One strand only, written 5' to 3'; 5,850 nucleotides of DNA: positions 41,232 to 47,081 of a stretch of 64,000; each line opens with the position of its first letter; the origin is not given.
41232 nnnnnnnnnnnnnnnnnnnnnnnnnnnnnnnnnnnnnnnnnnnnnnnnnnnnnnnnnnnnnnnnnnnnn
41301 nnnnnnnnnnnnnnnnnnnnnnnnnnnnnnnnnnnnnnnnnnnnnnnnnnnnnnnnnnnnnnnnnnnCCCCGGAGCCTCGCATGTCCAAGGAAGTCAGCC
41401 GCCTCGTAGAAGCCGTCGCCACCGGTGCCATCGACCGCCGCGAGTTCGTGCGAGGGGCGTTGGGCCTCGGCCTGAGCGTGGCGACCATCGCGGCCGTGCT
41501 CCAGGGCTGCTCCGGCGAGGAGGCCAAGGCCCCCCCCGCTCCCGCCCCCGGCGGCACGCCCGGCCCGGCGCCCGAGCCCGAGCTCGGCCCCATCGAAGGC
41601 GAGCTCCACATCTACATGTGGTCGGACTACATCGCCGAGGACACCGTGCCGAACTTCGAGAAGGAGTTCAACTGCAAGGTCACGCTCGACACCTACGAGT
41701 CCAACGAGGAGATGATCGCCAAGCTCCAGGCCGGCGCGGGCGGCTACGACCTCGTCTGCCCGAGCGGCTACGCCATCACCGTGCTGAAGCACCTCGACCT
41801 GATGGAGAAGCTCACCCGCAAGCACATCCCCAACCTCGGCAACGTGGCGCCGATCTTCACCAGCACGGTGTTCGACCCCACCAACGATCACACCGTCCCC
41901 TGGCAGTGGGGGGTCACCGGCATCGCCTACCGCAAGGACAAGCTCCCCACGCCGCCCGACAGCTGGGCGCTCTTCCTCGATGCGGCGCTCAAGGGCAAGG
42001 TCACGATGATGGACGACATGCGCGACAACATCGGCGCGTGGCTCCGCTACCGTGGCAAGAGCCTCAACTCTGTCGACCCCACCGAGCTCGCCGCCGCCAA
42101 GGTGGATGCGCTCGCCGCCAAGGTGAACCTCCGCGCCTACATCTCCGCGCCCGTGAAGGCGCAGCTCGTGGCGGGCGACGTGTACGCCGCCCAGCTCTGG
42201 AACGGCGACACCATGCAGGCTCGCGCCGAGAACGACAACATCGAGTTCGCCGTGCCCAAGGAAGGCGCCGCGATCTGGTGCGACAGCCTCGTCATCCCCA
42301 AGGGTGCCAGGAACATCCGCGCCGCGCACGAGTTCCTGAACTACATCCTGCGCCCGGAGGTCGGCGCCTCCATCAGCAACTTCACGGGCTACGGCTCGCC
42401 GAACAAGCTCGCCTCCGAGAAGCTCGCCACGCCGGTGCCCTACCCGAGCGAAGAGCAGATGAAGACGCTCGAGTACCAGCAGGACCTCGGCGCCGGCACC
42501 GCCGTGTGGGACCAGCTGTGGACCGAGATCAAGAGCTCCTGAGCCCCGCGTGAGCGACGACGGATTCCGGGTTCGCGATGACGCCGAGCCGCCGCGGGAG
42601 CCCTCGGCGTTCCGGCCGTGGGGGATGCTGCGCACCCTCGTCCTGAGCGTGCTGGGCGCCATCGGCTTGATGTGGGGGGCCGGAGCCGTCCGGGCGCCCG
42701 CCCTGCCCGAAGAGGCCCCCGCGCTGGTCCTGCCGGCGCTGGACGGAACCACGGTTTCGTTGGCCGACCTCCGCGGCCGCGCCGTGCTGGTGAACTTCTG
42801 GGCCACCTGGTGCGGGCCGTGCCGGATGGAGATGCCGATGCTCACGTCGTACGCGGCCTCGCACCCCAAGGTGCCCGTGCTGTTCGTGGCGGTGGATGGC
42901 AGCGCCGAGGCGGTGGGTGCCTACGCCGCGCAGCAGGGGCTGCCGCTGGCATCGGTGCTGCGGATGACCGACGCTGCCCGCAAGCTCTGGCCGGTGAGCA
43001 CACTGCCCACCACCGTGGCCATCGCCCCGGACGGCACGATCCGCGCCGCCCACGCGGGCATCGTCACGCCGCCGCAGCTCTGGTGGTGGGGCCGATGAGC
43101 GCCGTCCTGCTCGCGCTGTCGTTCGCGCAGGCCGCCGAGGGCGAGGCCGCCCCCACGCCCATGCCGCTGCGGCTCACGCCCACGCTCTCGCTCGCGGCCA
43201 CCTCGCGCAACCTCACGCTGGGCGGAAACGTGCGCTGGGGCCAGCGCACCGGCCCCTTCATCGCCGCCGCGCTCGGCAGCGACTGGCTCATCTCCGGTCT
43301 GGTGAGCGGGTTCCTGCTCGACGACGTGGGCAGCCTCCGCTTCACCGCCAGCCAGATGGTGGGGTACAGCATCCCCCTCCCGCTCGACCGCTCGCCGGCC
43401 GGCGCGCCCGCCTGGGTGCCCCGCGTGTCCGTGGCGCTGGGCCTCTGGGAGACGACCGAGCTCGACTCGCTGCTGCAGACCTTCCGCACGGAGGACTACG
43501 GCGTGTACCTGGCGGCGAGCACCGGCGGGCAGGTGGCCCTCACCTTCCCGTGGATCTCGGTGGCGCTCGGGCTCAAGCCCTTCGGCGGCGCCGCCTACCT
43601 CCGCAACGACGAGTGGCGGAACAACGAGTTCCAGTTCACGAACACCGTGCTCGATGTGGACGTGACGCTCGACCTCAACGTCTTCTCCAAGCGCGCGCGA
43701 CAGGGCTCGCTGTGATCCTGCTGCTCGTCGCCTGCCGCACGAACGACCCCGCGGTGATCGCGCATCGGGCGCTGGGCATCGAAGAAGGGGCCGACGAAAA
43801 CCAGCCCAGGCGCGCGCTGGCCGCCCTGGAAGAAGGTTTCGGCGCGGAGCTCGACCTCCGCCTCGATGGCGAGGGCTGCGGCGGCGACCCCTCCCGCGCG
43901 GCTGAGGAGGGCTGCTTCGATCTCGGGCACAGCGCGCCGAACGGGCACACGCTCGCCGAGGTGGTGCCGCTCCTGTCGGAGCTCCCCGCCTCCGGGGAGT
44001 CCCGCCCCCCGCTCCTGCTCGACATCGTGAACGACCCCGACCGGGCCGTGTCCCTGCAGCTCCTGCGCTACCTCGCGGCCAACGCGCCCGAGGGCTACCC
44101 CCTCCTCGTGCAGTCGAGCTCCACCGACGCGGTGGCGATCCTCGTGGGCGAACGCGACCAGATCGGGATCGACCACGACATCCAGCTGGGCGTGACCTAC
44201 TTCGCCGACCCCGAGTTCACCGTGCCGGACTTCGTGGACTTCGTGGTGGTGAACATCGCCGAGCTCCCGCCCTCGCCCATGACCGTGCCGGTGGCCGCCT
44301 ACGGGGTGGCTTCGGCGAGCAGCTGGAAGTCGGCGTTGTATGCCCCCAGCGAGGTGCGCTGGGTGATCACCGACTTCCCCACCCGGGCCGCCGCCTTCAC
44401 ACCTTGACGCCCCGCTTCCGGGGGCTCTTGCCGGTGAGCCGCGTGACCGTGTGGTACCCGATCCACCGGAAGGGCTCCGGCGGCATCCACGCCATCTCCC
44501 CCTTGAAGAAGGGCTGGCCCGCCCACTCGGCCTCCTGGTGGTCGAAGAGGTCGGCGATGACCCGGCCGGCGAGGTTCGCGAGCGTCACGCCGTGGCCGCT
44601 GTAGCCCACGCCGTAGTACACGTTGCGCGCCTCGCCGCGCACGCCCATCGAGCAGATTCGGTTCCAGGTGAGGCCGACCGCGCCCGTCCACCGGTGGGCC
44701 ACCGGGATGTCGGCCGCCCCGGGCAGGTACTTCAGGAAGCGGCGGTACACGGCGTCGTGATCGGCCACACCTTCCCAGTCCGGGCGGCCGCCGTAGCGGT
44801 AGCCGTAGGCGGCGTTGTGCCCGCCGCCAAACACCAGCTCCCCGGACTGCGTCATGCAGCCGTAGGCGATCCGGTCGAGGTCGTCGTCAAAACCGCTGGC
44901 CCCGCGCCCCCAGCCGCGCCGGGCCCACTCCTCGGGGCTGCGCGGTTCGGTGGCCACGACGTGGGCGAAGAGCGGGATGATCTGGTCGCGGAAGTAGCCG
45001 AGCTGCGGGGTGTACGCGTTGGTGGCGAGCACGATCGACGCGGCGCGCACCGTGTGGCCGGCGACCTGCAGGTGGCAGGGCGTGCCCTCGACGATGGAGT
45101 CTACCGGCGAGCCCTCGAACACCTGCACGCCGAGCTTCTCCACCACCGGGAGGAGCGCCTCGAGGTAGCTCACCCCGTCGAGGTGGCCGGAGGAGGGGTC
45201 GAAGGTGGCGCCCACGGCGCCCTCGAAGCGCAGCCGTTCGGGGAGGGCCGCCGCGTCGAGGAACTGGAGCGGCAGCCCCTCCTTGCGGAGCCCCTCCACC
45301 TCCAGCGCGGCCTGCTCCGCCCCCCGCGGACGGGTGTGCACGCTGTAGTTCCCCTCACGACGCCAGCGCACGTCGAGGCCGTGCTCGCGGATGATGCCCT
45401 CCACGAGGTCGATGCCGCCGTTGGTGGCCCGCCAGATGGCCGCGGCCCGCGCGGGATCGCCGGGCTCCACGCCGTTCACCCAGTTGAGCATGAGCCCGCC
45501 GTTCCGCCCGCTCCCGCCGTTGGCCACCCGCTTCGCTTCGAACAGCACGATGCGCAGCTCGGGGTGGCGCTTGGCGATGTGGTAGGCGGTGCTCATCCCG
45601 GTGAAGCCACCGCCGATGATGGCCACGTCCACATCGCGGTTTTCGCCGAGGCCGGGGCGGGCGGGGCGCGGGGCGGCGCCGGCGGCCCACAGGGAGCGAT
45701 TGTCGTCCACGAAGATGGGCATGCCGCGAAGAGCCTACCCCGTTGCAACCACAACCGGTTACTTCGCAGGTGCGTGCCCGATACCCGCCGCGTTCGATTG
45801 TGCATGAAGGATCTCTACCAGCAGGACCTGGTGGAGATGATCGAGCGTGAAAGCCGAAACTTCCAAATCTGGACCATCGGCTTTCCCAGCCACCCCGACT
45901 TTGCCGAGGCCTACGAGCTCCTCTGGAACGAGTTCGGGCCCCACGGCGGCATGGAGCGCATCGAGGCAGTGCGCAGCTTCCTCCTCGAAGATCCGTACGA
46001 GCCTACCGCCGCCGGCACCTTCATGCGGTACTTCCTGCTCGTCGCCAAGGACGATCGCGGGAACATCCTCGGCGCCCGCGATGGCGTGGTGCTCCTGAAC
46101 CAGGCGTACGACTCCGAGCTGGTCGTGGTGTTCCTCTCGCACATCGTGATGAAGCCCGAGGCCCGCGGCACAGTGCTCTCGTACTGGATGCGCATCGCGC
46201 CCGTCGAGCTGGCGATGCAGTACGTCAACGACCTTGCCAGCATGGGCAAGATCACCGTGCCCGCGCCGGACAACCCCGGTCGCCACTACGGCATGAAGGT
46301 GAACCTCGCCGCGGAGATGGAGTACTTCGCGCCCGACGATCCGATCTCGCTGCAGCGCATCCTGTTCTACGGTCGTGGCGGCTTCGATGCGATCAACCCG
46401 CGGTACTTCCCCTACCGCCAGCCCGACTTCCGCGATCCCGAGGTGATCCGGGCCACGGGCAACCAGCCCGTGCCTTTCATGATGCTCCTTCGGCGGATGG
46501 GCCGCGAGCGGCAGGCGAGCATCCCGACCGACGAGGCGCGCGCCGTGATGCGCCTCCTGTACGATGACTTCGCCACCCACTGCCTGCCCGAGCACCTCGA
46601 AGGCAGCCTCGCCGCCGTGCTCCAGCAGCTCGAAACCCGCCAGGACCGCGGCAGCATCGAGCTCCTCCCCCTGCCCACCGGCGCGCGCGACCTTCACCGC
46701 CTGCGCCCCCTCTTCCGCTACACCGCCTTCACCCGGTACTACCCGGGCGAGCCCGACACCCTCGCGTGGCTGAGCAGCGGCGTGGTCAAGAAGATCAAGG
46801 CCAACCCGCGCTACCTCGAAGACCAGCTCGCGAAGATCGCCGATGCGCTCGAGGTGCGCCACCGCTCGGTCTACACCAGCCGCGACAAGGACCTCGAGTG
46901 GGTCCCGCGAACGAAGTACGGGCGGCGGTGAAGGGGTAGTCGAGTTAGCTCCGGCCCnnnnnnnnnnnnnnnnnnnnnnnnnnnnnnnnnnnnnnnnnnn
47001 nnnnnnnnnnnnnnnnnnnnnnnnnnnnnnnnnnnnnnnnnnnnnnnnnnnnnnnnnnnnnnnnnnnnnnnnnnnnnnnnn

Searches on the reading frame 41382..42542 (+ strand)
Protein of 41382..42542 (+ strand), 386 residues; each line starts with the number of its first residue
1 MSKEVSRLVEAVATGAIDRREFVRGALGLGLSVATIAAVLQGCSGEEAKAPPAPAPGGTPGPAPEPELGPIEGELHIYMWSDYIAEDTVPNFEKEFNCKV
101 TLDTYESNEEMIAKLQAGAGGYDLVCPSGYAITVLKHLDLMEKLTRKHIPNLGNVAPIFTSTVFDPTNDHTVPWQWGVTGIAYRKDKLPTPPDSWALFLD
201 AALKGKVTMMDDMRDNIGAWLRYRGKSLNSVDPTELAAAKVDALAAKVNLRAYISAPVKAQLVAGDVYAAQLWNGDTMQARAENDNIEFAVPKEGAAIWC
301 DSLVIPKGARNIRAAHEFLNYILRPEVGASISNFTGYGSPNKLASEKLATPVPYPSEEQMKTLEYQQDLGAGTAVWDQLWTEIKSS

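Call 10: search_protein_families(library=pfam, proteins=[window:41382-42542:+], max_evalue=0.001)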
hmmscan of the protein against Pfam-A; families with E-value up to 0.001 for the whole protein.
window:41382-42542:+ (386 aa): 4 families
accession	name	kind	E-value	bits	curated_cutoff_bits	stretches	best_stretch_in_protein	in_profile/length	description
PF13416.11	SBP_bac_8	-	2.3e-32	113.3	27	1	91-346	5-267/279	Bacterial extracellular solute-binding protein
PF13343.11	SBP_bac_6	-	3.9e-22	79.3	24.6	1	135-348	24-222/245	Bacterial extracellular solute-binding protein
PF01547.30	SBP_bac_1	-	2.5e-16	61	26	1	86-327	15-305/307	Bacterial extracellular solute-binding protein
PF13531.11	SBP_bac_11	-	2.2e-06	28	25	1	86-328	14-218/227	Bacterial extracellular solute-binding protein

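Call 40: search_protein_families(library=ncbifam, proteins=[window:41382-42542:+], max_evalue=0.001)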
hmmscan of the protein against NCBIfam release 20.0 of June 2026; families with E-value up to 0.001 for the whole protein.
window:41382-42542:+ (386 aa): 5 families
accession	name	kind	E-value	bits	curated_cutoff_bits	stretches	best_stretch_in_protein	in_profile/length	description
NF007048.0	PRK09501.1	equivalog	6.9e-56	189.6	582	1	75-385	29-346/348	spermidine/putrescine ABC transporter substrate-binding protein PotD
NF007962.0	PRK10682.1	equivalog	3.9e-49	167.6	636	1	74-346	31-323/370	spermidine/putrescine ABC transporter substrate-binding protein PotF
NF041888.1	ABC_SBP_YdcS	equivalog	4.4e-22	78.4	725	1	68-336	27-318/379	putative ABC transporter substrate-binding protein YdcS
NF043073.1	MMSYN1_0195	equivalog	1.1e-17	63.6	1250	2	75-150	600-673/1021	spermidine/putrescine ABC transporter permease/substrate-binding protein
NF008633.1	PRK11622.1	subfamily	2.3e-06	26.7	203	0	80-202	53-180/397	ABC transporter substrate-binding protein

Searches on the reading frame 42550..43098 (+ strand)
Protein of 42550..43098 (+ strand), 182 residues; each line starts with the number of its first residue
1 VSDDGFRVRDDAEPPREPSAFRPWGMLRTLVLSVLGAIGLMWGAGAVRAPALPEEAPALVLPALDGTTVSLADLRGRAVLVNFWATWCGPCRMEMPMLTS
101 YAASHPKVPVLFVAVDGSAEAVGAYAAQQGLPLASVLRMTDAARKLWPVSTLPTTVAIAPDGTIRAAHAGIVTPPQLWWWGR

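Call 10: search_protein_families(library=pfam, proteins=[window:42550-43098:+], max_evalue=0.001)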
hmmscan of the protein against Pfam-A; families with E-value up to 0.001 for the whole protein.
window:42550-43098:+ (182 aa): 5 families
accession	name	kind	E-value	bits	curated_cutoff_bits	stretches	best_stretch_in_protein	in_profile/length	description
PF00578.27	AhpC-TSA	-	3.1e-16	59.9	26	1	54-166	3-123/124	AhpC/TSA family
PF08534.16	Redoxin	-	9.1e-14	51.9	26.6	1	55-170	5-134/148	Redoxin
PF00085.26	Thioredoxin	-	1.7e-09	38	23.5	1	77-121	19-64/103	Thioredoxin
PF13905.12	Thioredoxin_8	-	2.1e-07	31.6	27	1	77-164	2-94/94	Thioredoxin-like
PF13098.12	Thioredoxin_2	-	1.3e-06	29.1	27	1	75-179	4-102/104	Thioredoxin-like domain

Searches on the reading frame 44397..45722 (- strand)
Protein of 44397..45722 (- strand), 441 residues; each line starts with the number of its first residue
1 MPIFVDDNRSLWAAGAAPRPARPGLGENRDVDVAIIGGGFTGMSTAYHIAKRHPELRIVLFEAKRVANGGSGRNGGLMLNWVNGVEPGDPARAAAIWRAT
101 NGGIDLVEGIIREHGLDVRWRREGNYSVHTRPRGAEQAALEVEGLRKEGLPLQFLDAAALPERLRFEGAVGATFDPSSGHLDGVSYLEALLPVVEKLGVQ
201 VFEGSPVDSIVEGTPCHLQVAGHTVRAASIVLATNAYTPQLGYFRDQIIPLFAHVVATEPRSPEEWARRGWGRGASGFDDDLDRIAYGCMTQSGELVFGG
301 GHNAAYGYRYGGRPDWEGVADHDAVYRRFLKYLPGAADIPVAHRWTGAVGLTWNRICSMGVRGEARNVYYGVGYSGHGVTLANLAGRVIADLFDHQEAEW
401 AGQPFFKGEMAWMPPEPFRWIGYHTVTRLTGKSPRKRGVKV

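Call 10: search_protein_families(library=pfam, proteins=[window:44397-45722:-], max_evalue=0.001)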
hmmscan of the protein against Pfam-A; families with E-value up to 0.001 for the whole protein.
window:44397-45722:- (441 aa): 6 families
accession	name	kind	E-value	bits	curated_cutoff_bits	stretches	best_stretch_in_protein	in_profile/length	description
PF01266.30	DAO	-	7.3e-58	197.2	27.9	1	32-392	1-353/353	FAD dependent oxidoreductase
PF01946.23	Thi4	-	8.2e-09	35.5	26.2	1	30-81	17-66/235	Thi4 family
PF13450.12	NAD_binding_8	-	2.6e-05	24.8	21.9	1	35-66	1-30/68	NAD(P)-binding Rossmann-like domain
PF13454.12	NAD_binding_9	-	0.00015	22.2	21.8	1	34-70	1-39/155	FAD-NAD(P)-binding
PF07992.20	Pyr_redox_2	-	0.0002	21.3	26.1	0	32-79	2-42/291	Pyridine nucleotide-disulphide oxidoreductase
PF00890.30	FAD_binding_2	-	0.00073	19.3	20.4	0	32-99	1-67/414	FAD binding domain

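Call 40: search_protein_families(library=ncbifam, proteins=[window:44397-45722:-], max_evalue=0.001)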
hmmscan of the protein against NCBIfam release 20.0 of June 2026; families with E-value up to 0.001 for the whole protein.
window:44397-45722:- (441 aa): 21 families
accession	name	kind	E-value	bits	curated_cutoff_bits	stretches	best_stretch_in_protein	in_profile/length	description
TIGR03329.1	Phn_aa_oxid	hypoth_equivalog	2e-57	195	632.8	1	20-427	14-425/460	putative aminophosphonate oxidoreductase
NF050086.1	pipecolate_AmaA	exception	7.8e-34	117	600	1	8-406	3-393/425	L-pipecolate oxidase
TIGR02352.1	thiamin_ThiO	equivalog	5.2e-15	55.4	250.8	1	33-241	1-210/351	glycine oxidase ThiO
TIGR01377.1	soxA_mon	subfamily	6.7e-12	44.8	479.65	0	365-400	329-365/381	amino oxidase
TIGR03197.1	MnmC_Cterm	equivalog_domain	5.2e-10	39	174.2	1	32-241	1-206/400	FAD-dependent 5-carboxymethylaminomethyl-2-thiouridine(34) oxidoreductase MnmC1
NF001933.0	PRK00711.1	subfamily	9.7e-10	38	383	0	106-241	118-260/429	D-amino acid dehydrogenase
TIGR01373.1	soxB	subfamily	1.2e-09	37.5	529.45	1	30-77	30-77/407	sarcosine oxidase subunit beta family protein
NF002480.1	PRK01747.1-1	equivalog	3.3e-09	35.7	540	1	17-241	236-455/645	bifunctional tRNA (5-methylaminomethyl-2-thiouridine)(34)-methyltransferase MnmC2/FAD-dependent 5-carboxymethylaminomethyl-2-thiouridine(34)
NF008425.0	PRK11259.1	equivalog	2.2e-08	33.5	257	0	146-241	109-208/377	N-methyl-L-tryptophan oxidase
NF008726.1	PRK11728.1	equivalog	4.6e-08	32.3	299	1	32-214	2-177/389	L-2-hydroxyglutarate oxidase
TIGR00292.1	TIGR00292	equivalog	4.8e-07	29.3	148.3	1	30-82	21-70/254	sulfide-dependent adenosine diphosphate thiazole synthase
TIGR03364.1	HpnW_proposed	hypoth_equivalog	1.3e-06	27.7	285.1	1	32-232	2-191/365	TIGR03364 family FAD-dependent oxidoreductase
TIGR00562.1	proto_IX_ox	equivalog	1.4e-06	27.2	97.85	1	32-65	4-37/470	protoporphyrinogen oxidase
NF008313.0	PRK11101.1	equivalog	6.9e-06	24.9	425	1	28-78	6-54/548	anaerobic glycerol-3-phosphate dehydrogenase subunit A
TIGR03377.1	glycerol3P_GlpA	equivalog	0.00012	20.8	552.8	1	32-78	1-45/530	anaerobic glycerol-3-phosphate dehydrogenase subunit GlpA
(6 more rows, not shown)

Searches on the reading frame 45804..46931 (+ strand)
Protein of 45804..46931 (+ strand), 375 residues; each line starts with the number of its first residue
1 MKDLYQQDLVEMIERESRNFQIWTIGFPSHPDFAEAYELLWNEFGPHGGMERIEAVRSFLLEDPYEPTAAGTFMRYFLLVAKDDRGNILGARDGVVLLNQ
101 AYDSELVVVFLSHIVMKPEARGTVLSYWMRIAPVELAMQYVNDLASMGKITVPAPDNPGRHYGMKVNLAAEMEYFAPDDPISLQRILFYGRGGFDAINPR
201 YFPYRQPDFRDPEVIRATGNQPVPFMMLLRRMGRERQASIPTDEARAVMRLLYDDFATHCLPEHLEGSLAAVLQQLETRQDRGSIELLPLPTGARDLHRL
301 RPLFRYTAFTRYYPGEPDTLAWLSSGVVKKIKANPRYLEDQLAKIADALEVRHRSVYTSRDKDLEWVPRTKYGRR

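Call 7: search_protein_families(library=pfam, proteins=[window:45804-46931:+], max_evalue=1)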
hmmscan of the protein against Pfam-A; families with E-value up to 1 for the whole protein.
window:45804-46931:+ (375 aa): 0 families

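Call 8: search_protein_families(library=ncbifam, proteins=[window:45804-46931:+], max_evalue=1)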
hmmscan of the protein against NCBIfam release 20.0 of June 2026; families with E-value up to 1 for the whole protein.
window:45804-46931:+ (375 aa): 0 families

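Call 69: find_homologous_proteins(query=window:45804-46931:+)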
Query window:45804-46931:+ (375 aa): 824 proteins with E <= 0.001 among 4699 candidates; the best 120 are listed.
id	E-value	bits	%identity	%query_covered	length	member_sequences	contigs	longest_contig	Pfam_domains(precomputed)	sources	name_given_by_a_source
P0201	6.6e-253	857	99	100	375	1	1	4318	-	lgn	-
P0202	6.1e-239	811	92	100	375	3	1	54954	-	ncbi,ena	-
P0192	5.1e-238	808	92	100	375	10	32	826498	-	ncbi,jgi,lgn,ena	jgi:hypothetical protein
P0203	4.6e-230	781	89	100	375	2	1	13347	-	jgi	jgi:hypothetical protein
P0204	3.1e-218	743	85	100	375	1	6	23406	-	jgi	jgi:hypothetical protein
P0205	2.9e-211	720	82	100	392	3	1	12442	-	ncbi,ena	-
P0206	1.2e-210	718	81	100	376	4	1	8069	-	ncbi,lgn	-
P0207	7.2e-208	708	79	100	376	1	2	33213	-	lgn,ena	-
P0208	1.6e-206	704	78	100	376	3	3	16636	-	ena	-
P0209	9.5e-206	701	80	100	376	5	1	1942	-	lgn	-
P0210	3.5e-205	700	78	100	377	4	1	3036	-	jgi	-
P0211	1.9e-203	694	78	100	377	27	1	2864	-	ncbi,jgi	jgi:hypothetical protein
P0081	1.8e-193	661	99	78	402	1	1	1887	-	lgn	-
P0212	4.6e-183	627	71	99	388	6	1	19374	-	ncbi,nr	ncbi:MAG: hypothetical protein FJ090_07870 [Deltaproteobacteria bacterium]|nr:hypothetical protein [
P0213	9.3e-181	619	71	98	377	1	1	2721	-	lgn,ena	-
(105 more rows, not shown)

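Call 75: predict_structure(alignment_id=A3)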
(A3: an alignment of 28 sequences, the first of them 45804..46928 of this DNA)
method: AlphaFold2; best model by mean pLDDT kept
length: 375 residues; sequences in the alignment: 28
mean_pLDDT: 85.9   pTM: 0.85
mean pLDDT of the five models: 85.9, 85.4, 84.8, 84.2, 83.3
residues with pLDDT >= 90: 231; 70-90: 99; 50-70: 15; < 50: 30
segments of 3 or more residues with pLDDT < 50: 1-4, 353-375
pLDDT, mean of each block of 10 residues (from residue 1): 47 62 94 97 85 91 95 97 93 97 97 90 79 92 96 82 92 92 88 93 88 85 93 91 97 91 85 92 94 93 95 88 93 95 91 44 30 31
secondary structure, 60 per line:
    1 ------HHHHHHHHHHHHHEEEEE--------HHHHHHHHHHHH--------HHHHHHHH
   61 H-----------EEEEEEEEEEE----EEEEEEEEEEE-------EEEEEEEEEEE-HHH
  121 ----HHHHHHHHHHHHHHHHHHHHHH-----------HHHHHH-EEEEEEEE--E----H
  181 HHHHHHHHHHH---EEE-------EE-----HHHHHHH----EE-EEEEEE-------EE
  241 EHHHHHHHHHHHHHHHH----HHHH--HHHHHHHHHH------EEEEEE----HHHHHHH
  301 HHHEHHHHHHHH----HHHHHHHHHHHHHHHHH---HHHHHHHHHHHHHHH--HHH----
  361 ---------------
elements in order: H7-19 E20-24 H33-44 H53-61 E73-83 E88-98 E106-116 H125-146 H158-163 E165-172 H180-191 E195-197 H212-218 E226-231 E239-241 H242-257 H262-265 H268-277 E284-289 H294-303 H305-312 H317-333 H337-351
